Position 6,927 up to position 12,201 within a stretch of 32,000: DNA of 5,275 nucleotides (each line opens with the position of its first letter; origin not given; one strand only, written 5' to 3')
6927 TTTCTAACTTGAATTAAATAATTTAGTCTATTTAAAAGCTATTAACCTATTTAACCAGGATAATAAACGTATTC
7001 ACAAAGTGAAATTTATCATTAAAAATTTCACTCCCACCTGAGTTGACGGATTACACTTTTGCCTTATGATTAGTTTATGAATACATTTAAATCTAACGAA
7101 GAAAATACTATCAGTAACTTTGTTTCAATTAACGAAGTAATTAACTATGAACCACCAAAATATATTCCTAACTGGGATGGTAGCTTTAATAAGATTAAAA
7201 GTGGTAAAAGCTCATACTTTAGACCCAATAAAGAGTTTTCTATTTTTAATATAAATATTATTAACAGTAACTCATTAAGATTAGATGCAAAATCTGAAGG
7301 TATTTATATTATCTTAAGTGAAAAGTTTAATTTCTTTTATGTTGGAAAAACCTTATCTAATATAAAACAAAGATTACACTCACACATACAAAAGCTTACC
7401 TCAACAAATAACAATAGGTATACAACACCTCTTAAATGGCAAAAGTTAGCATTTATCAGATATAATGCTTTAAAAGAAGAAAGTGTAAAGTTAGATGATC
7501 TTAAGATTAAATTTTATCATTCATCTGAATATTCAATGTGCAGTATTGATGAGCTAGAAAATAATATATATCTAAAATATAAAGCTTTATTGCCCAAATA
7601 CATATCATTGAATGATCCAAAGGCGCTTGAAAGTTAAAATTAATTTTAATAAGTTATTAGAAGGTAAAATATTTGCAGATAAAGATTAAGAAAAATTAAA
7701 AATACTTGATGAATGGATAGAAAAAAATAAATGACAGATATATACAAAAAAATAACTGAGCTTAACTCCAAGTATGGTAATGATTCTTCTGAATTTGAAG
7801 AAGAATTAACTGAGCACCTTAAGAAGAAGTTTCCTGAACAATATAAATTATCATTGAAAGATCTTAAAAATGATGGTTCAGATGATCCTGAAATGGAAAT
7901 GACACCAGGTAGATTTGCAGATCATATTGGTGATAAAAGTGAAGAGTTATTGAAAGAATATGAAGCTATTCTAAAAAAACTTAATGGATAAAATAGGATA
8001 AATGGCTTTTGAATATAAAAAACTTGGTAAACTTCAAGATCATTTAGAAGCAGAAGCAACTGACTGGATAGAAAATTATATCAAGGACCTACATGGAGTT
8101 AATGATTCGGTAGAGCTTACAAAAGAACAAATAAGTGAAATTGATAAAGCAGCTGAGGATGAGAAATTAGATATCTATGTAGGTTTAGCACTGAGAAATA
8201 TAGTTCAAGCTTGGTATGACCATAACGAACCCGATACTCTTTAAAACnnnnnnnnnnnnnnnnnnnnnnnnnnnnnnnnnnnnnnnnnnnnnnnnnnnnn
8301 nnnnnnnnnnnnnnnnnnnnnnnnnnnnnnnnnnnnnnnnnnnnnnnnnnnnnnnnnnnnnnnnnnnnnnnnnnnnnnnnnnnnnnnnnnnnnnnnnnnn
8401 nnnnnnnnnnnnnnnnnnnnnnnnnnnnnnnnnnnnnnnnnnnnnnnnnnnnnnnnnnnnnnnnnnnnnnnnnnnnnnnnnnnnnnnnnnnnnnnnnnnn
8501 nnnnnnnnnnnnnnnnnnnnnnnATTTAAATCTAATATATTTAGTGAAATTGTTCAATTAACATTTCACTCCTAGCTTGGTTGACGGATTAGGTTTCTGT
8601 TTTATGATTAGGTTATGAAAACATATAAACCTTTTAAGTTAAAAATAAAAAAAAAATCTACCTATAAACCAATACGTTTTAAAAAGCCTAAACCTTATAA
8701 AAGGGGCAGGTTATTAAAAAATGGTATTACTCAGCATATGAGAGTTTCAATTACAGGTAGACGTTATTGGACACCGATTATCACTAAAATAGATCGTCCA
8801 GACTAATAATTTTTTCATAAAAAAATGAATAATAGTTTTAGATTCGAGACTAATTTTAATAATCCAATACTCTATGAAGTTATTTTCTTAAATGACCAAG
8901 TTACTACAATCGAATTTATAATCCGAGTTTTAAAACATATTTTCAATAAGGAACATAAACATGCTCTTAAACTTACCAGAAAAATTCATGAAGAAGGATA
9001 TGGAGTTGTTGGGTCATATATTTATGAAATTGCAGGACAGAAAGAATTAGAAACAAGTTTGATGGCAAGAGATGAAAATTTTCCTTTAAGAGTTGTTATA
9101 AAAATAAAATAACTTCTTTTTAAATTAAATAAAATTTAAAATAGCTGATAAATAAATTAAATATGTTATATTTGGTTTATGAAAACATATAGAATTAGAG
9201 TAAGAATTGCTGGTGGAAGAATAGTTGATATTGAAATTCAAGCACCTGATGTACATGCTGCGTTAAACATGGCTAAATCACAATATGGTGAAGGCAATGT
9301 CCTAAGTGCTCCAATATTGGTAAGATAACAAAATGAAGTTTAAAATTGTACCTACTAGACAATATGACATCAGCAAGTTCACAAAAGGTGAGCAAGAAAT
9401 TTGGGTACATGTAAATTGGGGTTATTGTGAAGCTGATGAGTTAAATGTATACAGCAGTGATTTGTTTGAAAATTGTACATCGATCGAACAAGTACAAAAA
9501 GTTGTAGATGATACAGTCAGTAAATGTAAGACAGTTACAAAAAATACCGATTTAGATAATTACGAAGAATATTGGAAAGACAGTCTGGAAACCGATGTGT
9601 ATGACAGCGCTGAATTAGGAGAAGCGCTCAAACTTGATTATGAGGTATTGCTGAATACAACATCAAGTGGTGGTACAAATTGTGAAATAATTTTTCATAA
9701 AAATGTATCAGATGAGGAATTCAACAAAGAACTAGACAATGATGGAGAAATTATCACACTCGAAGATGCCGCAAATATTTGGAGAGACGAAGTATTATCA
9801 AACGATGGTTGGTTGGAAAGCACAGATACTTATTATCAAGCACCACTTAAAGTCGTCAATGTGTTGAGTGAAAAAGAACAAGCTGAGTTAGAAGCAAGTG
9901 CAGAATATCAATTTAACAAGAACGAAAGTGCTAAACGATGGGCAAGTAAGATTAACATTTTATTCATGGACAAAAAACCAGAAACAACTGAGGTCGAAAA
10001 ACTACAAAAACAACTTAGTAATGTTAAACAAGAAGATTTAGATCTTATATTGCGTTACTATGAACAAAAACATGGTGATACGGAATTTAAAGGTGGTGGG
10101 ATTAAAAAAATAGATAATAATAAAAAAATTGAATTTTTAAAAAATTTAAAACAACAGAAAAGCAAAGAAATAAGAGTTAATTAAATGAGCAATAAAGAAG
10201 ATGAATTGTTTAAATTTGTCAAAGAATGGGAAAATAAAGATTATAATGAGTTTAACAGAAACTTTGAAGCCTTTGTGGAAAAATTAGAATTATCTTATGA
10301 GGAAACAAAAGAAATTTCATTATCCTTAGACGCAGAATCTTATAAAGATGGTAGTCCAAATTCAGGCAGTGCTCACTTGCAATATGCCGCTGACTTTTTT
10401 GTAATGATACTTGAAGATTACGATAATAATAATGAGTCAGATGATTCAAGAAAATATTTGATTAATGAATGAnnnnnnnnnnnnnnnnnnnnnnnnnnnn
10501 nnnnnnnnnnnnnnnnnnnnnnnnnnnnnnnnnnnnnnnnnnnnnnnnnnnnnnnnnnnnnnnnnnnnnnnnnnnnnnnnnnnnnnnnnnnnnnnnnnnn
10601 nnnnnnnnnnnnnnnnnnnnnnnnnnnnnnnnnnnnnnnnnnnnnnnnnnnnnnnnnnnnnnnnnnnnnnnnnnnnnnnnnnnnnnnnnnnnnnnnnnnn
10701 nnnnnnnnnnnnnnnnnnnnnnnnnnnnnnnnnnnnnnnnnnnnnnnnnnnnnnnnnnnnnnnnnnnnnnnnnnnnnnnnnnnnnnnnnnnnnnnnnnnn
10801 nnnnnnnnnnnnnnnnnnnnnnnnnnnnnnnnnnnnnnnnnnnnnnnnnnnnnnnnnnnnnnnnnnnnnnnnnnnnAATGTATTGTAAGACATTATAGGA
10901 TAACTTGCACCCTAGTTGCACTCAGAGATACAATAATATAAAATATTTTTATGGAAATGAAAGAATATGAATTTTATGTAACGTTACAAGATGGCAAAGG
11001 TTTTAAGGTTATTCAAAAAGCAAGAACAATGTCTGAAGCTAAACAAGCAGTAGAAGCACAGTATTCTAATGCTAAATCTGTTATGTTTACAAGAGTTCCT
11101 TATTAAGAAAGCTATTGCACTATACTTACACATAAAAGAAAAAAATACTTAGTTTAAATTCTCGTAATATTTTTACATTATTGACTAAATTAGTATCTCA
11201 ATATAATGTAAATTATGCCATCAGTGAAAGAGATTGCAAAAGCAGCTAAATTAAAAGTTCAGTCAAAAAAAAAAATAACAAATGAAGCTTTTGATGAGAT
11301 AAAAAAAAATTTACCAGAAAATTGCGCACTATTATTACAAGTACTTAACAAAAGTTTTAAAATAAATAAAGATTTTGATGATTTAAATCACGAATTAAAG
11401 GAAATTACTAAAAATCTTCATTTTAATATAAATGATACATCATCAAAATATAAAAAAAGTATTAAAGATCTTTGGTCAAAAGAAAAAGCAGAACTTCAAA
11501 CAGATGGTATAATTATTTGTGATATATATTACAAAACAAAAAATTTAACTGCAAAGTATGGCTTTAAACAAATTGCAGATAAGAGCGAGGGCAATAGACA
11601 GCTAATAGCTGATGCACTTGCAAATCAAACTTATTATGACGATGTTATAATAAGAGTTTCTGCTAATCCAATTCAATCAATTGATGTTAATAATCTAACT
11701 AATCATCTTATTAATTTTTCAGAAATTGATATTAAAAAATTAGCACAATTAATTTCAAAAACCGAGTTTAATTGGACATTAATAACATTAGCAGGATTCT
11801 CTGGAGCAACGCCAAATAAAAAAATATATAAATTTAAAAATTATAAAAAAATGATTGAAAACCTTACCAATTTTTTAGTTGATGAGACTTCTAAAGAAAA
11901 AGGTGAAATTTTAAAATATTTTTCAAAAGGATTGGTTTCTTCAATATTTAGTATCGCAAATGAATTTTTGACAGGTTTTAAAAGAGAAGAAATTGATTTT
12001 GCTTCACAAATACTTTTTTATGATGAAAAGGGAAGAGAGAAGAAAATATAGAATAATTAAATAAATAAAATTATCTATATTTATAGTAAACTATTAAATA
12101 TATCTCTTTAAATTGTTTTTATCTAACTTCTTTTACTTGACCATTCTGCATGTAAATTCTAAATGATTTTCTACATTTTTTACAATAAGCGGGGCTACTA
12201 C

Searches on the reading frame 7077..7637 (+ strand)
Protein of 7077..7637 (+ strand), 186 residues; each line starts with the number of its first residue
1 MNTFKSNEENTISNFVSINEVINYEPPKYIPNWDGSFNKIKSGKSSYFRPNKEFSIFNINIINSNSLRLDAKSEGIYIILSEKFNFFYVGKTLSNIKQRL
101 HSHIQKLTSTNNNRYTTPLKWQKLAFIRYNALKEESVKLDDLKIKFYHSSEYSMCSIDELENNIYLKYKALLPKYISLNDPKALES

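Call 6: search_protein_families(library=pfam, proteins=[window:7077-7637:+], max_evalue=1)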
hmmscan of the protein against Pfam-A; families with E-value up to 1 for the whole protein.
window:7077-7637:+ (186 aa): 1 family
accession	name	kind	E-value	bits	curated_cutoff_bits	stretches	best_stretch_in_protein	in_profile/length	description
PF01541.30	GIY-YIG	-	9.7e-08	32.6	22.6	1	75-133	3-43/78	GIY-YIG catalytic domain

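Call 7: search_protein_families(library=padloc, proteins=[window:7077-7637:+], max_evalue=1)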
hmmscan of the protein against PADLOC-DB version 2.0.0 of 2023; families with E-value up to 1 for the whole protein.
window:7077-7637:+ (186 aa): 2 families
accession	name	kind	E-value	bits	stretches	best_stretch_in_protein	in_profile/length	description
PDLC03975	UzuA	-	1.4e-05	22.9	1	66-105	149-187/277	-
PDLC04921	PDC-S14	-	0.0029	14.9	1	69-106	44-85/280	-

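Call 8: search_protein_families(library=ncbifam, proteins=[window:7077-7637:+], max_evalue=1)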
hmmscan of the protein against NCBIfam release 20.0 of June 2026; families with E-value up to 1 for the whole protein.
window:7077-7637:+ (186 aa): 1 family
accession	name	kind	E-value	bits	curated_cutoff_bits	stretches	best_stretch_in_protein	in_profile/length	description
NF005906.0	PRK07883.1-4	equivalog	0.028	12.8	495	1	72-111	214-252/563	DEDD exonuclease domain-containing protein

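Call 9: search_protein_families(library=phrogs, proteins=[window:7077-7637:+], max_evalue=0.1)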
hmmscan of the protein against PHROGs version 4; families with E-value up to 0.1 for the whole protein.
window:7077-7637:+ (186 aa): 1 family
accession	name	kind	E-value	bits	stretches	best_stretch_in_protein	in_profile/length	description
phrog_19235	-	unknown function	0.00027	21.5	1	63-128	10-70/251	-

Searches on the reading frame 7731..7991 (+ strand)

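Call 6: search_protein_families(library=pfam, proteins=[window:7731-7991:+], max_evalue=1)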
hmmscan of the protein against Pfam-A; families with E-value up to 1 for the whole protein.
window:7731-7991:+ (86 aa): 4 families
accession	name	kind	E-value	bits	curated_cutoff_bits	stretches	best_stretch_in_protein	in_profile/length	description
PF06852.18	DUF1248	-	0.035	14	22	1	8-47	15-54/181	Protein of unknown function (DUF1248)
PF09164.15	VitD-bind_III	-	0.054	13.9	27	1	20-45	12-37/65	Vitamin D binding protein, domain III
PF21796.3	Cac1_C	-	0.12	12.9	24.3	1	25-44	17-36/55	Chromatin assembly factor 1 subunit Cac1, C-terminal domain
PF04504.20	GeBP-like_DBD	-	0.34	12.1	29.5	1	2-41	50-89/94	Glabrous-enhancer-binding protein-like family, DBD domain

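Call 7: search_protein_families(library=padloc, proteins=[window:7731-7991:+], max_evalue=1)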
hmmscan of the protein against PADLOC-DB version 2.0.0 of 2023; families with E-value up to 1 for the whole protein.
window:7731-7991:+ (86 aa): 1 family
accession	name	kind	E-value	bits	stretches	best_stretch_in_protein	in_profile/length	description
PDLC02333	AbiTi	-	0.084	11.1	1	2-47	43-92/114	AbiTi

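Call 8: search_protein_families(library=ncbifam, proteins=[window:7731-7991:+], max_evalue=1)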
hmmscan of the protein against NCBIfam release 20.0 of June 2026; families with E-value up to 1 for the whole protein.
window:7731-7991:+ (86 aa): 0 families

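Call 9: search_protein_families(library=phrogs, proteins=[window:7731-7991:+], max_evalue=0.1)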
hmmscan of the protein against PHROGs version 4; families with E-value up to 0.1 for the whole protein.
window:7731-7991:+ (86 aa): 2 families
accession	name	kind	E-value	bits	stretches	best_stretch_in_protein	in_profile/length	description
phrog_23467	-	unknown function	0.086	13.8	1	32-79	61-109/201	-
phrog_33290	-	DNA, RNA and nucleotide metabolism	0.097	11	1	30-83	694-747/1712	ParB-like partition nuclease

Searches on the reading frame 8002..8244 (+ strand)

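Call 6: search_protein_families(library=pfam, proteins=[window:8002-8244:+], max_evalue=1)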
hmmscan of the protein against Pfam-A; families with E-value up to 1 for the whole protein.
window:8002-8244:+ (80 aa): 1 family
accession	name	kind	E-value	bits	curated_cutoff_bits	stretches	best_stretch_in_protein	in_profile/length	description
PF03908.18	Sec20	-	0.0026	18.1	27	1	19-64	34-79/92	Sec20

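Call 7: search_protein_families(library=padloc, proteins=[window:8002-8244:+], max_evalue=1)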
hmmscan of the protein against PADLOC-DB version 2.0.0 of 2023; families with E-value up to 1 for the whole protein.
window:8002-8244:+ (80 aa): 1 family
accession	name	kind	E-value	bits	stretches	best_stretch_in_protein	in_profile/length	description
PDLC01664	Cas12c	-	0.011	11.6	1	2-64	304-364/1163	Cas12c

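Call 8: search_protein_families(library=ncbifam, proteins=[window:8002-8244:+], max_evalue=1)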
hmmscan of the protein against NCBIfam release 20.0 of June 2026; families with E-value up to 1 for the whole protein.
window:8002-8244:+ (80 aa): 0 families

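Call 9: search_protein_families(library=phrogs, proteins=[window:8002-8244:+], max_evalue=0.1)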
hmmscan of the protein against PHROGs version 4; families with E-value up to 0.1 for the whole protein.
window:8002-8244:+ (80 aa): 0 families

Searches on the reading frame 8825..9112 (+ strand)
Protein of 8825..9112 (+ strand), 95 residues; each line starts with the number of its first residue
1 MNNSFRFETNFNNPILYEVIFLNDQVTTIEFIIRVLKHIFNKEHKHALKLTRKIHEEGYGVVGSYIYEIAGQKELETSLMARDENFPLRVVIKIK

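Call 27: search_protein_families(library=pfam, proteins=[window:8825-9112:+], max_evalue=0.1)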
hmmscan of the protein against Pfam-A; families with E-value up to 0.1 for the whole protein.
window:8825-9112:+ (95 aa): 2 families
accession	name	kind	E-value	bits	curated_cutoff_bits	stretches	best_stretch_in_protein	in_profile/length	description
PF02617.22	ClpS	-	1.1e-21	76.8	23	1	14-90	3-79/80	ATP-dependent Clp protease adaptor protein ClpS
PF03260.19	Lipoprotein_11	-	0.065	13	25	1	34-75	183-224/231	Lepidopteran low molecular weight (30 kD) lipoprotein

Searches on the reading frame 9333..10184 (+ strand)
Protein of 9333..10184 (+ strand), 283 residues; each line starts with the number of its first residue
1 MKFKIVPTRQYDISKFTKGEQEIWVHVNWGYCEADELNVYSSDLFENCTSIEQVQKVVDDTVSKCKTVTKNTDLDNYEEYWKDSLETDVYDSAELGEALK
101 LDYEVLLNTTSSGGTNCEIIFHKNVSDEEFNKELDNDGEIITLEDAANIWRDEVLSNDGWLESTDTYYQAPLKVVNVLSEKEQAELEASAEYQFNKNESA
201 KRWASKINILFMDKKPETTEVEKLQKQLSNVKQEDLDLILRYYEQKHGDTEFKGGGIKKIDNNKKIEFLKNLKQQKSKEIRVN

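Call 27: search_protein_families(library=pfam, proteins=[window:9333-10184:+], max_evalue=0.1)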
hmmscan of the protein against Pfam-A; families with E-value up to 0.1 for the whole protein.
window:9333-10184:+ (283 aa): 1 family
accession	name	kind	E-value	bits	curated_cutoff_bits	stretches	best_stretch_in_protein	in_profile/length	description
PF12709.12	Fungal_TACC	-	0.056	14.4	27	1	200-239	33-72/77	Fungal Transforming acidic coiled-coil (TACC) proteins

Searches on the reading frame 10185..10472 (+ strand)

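Call 27: search_protein_families(library=pfam, proteins=[window:10185-10472:+], max_evalue=0.1)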
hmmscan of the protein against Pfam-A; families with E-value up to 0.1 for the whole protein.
window:10185-10472:+ (95 aa): 1 family
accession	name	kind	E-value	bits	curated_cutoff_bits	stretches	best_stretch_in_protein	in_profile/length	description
PF24693.1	DUF7660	-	0.036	14.6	27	1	11-43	19-51/73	Family of unknown function (DUF7660)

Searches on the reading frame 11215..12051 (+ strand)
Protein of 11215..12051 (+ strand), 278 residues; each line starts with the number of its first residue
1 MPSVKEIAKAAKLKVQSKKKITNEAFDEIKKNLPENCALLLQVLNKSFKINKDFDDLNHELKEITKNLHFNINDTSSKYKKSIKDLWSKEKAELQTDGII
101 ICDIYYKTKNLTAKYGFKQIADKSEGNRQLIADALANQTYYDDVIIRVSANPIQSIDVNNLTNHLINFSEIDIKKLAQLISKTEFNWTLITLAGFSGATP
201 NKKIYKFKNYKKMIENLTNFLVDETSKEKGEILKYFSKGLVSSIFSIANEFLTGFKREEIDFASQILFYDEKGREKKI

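Call 27: search_protein_families(library=pfam, proteins=[window:11215-12051:+], max_evalue=0.1)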
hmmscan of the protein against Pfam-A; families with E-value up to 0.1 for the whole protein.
window:11215-12051:+ (278 aa): 1 family
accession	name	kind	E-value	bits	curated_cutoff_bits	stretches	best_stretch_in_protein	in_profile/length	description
PF24291.1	Ig_CFAP65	-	0.02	15.1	27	1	139-205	15-79/121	Cilia- and flagella-associated protein 65-like, Ig-like domain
